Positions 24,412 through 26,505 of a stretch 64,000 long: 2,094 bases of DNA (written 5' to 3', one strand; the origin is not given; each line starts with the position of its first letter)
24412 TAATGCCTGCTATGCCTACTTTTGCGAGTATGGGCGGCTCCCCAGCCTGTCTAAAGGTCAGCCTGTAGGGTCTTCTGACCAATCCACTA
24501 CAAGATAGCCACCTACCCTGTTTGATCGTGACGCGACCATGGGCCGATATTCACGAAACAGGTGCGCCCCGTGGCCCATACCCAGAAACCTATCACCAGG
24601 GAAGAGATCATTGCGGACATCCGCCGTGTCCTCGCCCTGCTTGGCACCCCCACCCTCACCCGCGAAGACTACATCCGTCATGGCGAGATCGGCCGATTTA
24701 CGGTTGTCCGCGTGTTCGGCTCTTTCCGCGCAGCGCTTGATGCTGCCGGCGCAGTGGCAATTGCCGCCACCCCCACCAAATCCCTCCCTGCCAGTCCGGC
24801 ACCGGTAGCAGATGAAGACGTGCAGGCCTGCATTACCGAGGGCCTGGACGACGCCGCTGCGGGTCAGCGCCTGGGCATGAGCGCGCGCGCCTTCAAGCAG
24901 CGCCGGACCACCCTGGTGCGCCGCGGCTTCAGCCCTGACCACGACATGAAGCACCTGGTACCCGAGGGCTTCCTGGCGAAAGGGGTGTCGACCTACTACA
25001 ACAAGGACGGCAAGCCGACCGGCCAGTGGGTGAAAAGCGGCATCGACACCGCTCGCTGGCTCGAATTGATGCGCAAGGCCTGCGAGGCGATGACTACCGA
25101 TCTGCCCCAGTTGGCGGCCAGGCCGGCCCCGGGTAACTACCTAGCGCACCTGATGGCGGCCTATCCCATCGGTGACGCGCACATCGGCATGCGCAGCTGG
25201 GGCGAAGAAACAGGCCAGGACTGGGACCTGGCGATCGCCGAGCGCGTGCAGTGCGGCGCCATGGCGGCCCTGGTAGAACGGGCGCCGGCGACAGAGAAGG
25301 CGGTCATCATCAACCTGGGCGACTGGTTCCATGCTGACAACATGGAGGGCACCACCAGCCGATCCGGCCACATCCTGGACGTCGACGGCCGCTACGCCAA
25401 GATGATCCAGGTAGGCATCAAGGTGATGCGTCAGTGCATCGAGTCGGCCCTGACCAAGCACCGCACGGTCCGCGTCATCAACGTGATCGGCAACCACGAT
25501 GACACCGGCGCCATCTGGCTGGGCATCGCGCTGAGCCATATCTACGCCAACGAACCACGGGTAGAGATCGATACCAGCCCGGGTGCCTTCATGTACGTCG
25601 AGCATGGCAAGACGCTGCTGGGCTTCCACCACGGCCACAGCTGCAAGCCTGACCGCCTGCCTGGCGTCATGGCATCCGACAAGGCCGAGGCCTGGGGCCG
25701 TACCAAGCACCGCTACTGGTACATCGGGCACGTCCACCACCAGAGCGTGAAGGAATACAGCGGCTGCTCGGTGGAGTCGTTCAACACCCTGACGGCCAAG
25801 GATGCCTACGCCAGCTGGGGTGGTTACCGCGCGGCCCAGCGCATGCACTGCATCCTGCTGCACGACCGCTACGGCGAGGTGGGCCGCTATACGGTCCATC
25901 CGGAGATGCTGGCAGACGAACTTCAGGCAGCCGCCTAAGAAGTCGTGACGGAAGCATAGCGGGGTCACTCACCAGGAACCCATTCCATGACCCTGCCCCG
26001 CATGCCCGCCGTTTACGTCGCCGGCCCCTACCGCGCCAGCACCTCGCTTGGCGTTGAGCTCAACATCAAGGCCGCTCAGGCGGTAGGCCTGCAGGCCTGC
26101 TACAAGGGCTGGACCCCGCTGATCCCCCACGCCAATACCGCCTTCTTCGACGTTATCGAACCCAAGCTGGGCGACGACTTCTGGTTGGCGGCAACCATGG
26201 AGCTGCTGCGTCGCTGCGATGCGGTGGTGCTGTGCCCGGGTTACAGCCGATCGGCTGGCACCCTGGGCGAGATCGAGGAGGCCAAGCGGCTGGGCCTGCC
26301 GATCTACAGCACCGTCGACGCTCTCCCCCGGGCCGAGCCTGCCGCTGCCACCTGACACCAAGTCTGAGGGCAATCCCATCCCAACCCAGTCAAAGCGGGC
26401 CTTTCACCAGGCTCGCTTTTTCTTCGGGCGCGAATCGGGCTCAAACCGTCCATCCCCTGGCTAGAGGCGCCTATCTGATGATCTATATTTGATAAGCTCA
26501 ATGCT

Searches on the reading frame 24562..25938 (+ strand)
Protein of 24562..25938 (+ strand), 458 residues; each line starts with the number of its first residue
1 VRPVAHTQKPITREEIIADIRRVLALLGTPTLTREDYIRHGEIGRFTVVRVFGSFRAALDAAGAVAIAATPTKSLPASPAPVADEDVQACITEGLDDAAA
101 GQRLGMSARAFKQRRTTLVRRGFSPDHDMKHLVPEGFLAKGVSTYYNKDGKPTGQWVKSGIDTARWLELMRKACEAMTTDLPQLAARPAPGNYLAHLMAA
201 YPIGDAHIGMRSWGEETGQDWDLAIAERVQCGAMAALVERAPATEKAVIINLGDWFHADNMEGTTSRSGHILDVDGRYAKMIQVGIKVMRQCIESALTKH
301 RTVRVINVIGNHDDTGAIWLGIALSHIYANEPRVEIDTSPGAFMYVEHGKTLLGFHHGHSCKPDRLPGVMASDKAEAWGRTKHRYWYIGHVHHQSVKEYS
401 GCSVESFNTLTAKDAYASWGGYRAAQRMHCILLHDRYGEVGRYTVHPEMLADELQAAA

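Call 12: search_protein_families(library=pfam, proteins=[window:24562-25938:+], max_evalue=0.01)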
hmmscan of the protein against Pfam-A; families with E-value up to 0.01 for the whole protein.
window:24562-25938:+ (458 aa): 2 families
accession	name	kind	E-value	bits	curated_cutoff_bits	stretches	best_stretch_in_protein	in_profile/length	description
PF18780.6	HNH_repeat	-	1.9e-09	38.1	26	1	11-63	1-52/54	Homing endonuclease associated repeat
PF12850.12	Metallophos_2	-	0.0022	18.5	27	1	300-402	49-127/154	Calcineurin-like phosphoesterase superfamily domain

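Call 89: search_protein_families(library=padloc, proteins=[window:24562-25938:+], max_evalue=0.001)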
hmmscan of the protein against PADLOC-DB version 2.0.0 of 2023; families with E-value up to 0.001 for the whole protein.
window:24562-25938:+ (458 aa): 0 families

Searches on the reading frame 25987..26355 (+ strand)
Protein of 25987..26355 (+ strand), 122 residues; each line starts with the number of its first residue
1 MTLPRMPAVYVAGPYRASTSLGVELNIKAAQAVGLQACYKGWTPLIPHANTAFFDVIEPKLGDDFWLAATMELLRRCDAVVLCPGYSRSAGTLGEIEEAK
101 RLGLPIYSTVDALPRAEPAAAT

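Call 36: search_protein_families(library=pfam, alignment_id=A2, max_evalue=0.001)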
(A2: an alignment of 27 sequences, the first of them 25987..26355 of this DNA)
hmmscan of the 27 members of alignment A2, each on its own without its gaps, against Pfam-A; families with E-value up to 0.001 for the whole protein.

A. member 1, window:25987-26355:+ (122 aa): 2 families
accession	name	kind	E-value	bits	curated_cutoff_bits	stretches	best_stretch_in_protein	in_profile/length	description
PF24963.1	DUF7768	-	3.9e-11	43.6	26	1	8-107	2-96/98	Domain of unknown function (DUF7768)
PF14359.12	DUF4406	-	1.3e-06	29.1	22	1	9-106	3-89/91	Domain of unknown function (DUF4406)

B. families by the number of members that match (of 27 scanned): 2 families
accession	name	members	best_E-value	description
PF24963.1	DUF7768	1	3.9e-11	Domain of unknown function (DUF7768)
PF14359.12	DUF4406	1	1.3e-06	Domain of unknown function (DUF4406)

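Call 95: find_encoding_contigs(protein=window:25987-26355:+, flank=10000, max_places=5)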
Protein window:25987-26355:+ (122 aa): 3 contigs read that carry it; 3 places shown.
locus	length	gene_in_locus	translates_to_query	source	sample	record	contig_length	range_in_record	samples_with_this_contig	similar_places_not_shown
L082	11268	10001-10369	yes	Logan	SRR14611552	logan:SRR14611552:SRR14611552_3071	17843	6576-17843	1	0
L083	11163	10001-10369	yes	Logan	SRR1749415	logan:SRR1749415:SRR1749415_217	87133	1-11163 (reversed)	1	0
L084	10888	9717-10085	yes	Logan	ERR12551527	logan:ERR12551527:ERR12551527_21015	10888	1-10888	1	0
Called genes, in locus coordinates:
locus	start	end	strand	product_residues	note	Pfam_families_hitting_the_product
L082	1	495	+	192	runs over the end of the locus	-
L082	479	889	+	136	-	-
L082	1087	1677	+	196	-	-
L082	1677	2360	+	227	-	-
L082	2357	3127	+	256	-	PF25680:Mom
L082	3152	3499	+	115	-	PF26207:Phage_phiTE_015 (weak)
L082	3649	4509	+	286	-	PF01145:Band_7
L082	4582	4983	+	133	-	-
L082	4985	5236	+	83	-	-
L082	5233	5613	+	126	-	PF10765:Phage_P22_NinX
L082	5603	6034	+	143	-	PF10765:Phage_P22_NinX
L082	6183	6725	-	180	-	PF03887:YfbU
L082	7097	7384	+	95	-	PF09907:HigB_toxin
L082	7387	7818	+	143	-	-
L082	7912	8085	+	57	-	-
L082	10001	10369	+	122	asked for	PF14359:DUF4406 (weak), PF24963:DUF7768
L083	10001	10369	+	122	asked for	PF14359:DUF4406 (weak), PF24963:DUF7768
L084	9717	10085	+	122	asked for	PF14359:DUF4406 (weak), PF24963:DUF7768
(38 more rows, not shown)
